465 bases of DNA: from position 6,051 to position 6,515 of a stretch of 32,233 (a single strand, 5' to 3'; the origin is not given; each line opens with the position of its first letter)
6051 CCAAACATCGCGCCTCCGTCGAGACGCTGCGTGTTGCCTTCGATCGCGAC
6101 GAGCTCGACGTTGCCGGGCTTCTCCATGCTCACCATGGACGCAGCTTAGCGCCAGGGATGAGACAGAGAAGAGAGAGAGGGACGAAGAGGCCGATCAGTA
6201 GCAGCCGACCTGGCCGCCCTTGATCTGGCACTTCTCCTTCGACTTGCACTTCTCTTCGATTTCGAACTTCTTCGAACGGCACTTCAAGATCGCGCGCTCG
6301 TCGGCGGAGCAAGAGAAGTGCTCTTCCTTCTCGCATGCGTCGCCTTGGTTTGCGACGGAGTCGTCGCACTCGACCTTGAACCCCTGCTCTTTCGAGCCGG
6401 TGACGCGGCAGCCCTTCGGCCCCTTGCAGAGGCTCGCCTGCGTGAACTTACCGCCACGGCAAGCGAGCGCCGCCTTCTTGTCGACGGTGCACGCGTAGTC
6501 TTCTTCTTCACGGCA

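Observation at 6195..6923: Lipoprotein made of four tandem copies of an undescribed ~55-aa cysteine-rich repeat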

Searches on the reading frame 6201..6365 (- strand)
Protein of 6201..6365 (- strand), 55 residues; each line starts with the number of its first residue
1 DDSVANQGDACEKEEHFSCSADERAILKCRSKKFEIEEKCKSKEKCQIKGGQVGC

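Call 60: search_protein_families(library=pfam, proteins=[window:6201-6365:-], max_evalue=1)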
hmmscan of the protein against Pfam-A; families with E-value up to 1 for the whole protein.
seq(55 aa): 0 families
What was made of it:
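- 6198..6365 (-): Unit 4 (aa 187-242): arm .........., then Cys 197, 205, 215, 226, 232, 241 and the terminal Tyr. No Pfam hit on its own (call 60).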
